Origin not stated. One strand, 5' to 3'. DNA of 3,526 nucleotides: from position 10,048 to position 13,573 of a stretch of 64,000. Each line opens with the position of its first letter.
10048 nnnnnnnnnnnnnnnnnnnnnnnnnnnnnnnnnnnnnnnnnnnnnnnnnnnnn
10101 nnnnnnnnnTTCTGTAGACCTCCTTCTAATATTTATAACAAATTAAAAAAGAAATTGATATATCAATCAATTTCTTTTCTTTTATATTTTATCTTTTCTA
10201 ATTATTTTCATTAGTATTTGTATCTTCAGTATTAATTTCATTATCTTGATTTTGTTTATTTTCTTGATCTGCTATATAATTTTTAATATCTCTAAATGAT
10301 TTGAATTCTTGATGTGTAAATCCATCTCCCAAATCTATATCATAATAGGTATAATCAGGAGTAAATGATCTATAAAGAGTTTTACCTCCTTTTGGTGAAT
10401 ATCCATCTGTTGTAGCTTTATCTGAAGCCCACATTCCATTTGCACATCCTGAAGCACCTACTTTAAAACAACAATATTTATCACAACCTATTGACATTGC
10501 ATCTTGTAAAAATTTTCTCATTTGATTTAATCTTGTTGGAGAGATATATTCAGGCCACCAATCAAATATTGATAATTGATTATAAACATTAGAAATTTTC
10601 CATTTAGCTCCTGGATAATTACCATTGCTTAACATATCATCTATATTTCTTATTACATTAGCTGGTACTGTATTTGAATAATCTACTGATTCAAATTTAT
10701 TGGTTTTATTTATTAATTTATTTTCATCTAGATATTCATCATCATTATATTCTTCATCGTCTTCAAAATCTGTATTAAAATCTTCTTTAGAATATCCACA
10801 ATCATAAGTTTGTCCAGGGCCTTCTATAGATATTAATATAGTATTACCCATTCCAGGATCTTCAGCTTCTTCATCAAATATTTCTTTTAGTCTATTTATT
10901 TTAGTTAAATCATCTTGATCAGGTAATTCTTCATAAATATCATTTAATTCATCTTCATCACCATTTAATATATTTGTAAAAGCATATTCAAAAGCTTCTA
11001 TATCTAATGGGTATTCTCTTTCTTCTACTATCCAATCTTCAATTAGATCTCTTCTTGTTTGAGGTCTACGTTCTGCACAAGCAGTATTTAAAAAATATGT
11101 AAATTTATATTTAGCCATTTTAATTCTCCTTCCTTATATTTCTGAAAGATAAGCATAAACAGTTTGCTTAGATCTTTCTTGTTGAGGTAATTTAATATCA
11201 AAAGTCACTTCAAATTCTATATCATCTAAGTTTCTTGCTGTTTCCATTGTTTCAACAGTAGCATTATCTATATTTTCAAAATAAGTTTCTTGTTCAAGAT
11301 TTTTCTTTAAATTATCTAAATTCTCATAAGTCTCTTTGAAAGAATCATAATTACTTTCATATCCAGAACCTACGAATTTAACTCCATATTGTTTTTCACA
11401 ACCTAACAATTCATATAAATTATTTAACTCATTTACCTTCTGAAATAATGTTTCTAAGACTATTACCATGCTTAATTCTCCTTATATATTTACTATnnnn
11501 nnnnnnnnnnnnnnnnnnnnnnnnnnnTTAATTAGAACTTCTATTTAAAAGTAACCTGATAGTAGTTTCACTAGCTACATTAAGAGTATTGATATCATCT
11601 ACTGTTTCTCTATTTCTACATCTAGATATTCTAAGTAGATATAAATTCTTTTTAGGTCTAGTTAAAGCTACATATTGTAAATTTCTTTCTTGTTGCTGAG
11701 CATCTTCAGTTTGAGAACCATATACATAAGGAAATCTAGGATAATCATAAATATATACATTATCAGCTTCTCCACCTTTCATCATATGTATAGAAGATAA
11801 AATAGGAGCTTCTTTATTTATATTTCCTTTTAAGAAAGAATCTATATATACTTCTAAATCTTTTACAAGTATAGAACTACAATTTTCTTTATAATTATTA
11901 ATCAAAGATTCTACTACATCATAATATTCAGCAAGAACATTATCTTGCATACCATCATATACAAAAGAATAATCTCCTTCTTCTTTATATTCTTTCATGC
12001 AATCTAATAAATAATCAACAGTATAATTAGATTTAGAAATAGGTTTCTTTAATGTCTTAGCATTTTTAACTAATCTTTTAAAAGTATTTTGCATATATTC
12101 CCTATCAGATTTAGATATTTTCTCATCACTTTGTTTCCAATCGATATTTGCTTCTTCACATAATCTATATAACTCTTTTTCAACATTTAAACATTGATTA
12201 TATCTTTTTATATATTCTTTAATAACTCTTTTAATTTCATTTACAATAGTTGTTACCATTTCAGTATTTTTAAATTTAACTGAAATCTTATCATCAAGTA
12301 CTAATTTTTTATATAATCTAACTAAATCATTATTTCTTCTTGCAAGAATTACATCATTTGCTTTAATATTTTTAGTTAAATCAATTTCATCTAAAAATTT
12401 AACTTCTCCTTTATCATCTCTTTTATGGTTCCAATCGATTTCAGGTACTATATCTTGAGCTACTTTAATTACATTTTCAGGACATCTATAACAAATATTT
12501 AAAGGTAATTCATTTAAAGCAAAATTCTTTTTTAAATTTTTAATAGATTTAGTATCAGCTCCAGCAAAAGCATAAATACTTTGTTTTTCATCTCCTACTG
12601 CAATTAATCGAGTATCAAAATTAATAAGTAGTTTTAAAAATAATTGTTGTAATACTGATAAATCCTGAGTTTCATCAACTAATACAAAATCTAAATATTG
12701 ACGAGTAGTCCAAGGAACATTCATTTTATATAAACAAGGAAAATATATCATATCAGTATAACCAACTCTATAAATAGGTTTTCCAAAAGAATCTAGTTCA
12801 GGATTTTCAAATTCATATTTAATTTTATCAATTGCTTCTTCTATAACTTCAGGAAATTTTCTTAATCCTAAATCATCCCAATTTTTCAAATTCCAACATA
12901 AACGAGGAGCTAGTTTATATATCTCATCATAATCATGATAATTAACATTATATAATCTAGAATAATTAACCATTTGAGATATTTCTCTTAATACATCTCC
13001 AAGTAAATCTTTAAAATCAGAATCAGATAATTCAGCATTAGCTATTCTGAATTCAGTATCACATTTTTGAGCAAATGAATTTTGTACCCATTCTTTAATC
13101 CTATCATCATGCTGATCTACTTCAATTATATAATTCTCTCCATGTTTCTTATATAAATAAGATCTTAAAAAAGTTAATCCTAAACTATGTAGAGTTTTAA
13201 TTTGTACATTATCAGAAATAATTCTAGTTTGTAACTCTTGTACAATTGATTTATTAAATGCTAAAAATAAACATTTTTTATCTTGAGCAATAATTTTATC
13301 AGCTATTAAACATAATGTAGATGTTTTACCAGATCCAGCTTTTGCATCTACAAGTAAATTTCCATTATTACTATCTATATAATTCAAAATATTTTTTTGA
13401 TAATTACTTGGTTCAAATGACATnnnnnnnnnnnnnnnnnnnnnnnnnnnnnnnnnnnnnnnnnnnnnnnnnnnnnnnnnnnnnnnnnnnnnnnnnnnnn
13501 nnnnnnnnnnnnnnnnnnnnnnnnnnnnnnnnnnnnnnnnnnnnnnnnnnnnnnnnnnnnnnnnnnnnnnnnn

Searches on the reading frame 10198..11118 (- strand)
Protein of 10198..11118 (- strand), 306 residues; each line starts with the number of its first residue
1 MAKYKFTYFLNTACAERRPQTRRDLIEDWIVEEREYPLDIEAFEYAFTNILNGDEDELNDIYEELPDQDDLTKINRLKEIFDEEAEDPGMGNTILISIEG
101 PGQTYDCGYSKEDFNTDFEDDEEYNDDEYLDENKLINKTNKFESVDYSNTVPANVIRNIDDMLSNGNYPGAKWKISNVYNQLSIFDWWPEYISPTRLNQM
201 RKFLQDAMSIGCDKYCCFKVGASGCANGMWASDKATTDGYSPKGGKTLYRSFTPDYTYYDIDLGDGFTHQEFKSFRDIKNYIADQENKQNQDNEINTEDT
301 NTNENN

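Call 4: search_protein_families(library=pfam, proteins=[window:10198-11118:-])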
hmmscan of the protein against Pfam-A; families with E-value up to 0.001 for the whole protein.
window:10198-11118:- (306 aa): 0 families

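Call 58: search_protein_families(library=phrogs, proteins=[window:10198-11118:-])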
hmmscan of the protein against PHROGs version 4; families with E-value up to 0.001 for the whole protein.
window:10198-11118:- (306 aa): 0 families

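Call 68: find_homologous_proteins(query=window:10198-11118:-, max_evalue=0.001)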
Query window:10198-11118:- (306 aa): 72 proteins with E <= 0.001 among 351 candidates.
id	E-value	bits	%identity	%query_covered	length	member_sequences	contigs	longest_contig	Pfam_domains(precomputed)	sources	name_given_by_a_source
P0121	1.7e-153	529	75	100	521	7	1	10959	-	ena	-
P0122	7.5e-75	270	72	58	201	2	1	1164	PF23911.2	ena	-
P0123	4.5e-71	258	91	38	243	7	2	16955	-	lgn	-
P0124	9.9e-66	240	64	51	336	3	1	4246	-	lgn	-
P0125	4.2e-65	238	63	52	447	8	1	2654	-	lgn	-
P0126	7.4e-64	234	87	38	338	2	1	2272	-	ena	-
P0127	8.0e-64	234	64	50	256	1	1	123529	-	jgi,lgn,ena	-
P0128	1.2e-63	234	65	50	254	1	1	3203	-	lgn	-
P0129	9.0e-62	227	58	54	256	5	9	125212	-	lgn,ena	-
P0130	1.5e-61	227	61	49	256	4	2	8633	-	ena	-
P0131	4.7e-61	225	63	50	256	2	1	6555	-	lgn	-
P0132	2.3e-60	223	57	56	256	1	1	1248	-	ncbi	-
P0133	1.6e-59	220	66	48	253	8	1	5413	-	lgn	-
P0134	3.7e-53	199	74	38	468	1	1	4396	-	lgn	-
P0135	4.1e-52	196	74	38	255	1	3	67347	-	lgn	-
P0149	1.4e-31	128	61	33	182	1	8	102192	-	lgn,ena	-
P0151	2.2e-31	128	58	40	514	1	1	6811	PF07275.17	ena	-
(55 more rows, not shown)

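Call 69: search_protein_families(library=pfam, max_evalue=0.1, proteins=[window:10198-11118:-, P0122, P0151, P0121, P0127, P0149])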
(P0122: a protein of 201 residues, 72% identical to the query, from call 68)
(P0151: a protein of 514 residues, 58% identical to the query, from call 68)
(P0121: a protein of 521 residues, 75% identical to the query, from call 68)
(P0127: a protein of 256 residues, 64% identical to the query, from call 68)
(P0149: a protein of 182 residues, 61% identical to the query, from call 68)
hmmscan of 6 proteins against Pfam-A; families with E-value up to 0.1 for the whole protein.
window:10198-11118:- (306 aa): 0 families

P0122 (201 aa): 2 families
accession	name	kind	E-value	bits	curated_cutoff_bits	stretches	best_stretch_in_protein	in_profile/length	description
PF23911.1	DUF7253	-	5.8e-09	36.7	25.1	1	167-198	76-107/110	Domain of unknown function (DUF7253)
PF15592.11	Imm41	-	0.035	14.6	26.9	1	104-165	4-63/112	Immunity protein 41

P0151 (514 aa): 2 families
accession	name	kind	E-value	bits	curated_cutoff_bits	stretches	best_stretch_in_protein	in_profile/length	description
PF07275.16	ArdA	-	1e-05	26.6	27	2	327-435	37-138/155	Antirestriction protein (ArdA)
PF13416.11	SBP_bac_8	-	0.0072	16.6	27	1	32-161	33-142/279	Bacterial extracellular solute-binding protein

P0121 (521 aa): 0 families

P0127 (256 aa): 0 families

P0149 (182 aa): 0 families

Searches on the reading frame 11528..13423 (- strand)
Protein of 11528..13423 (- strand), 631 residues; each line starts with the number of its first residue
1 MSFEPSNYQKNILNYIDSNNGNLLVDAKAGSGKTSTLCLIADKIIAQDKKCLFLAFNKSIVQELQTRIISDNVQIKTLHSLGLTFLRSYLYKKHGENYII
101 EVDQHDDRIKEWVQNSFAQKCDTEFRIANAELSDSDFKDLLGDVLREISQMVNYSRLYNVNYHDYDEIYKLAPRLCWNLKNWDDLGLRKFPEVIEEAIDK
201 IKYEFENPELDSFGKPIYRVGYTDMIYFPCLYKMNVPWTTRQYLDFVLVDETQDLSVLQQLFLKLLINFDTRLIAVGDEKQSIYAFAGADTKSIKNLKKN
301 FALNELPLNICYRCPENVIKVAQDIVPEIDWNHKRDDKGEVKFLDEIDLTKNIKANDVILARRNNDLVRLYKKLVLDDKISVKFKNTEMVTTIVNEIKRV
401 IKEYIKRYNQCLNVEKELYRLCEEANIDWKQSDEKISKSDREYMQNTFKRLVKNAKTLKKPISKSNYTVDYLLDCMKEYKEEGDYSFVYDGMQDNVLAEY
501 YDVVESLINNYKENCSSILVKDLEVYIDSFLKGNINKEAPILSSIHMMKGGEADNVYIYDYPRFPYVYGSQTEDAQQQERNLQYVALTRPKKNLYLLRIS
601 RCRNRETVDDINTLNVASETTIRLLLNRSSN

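Call 4: search_protein_families(library=pfam, proteins=[window:11528-13423:-])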
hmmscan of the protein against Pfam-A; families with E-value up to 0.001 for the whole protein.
window:11528-13423:- (631 aa): 7 families
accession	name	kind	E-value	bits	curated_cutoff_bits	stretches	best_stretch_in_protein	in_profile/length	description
PF00580.27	UvrD-helicase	-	7.7e-29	101.6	23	1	14-301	7-270/271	UvrD/REP helicase N-terminal domain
PF13245.12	AAA_19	-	1.1e-15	58.5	25.1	1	18-286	9-133/134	AAA domain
PF13361.12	UvrD_C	-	7.9e-11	42.4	25.6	1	430-597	196-346/350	UvrD-like helicase C-terminal domain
PF13604.12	AAA_30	-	1.2e-06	28.9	27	0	9-79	6-74/191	AAA domain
PF04851.21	ResIII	-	4.1e-06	27.2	22.5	1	6-68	5-73/164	Type III restriction enzyme, res subunit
PF13538.12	UvrD_C_2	-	4.5e-06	26.9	27.4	1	543-597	5-52/52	UvrD-like helicase C-terminal domain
PF01443.25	Viral_helicase1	-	2.4e-05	24.7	21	0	245-325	61-138/228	Viral superfamily 1 RNA helicase core domain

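Call 36: find_related_loci(query=window:11528-13423:-, collection=viral_contigs, flank=7000)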
Query window:11528-13423:- (631 aa) in viral_contigs; peptide patterns used: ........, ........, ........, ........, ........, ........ (x = any residue, [..] = any of these).
7 stretches matched a pattern; 4 encode a relative of the query (tblastn E <= 1e-3); 3 distinct loci.
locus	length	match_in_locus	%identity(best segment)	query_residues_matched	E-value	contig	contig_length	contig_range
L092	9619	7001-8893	99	1-631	0e+0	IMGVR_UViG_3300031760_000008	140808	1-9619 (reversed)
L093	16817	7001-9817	54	2-596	5e-114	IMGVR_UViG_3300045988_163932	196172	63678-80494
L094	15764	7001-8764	54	2-596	0e+0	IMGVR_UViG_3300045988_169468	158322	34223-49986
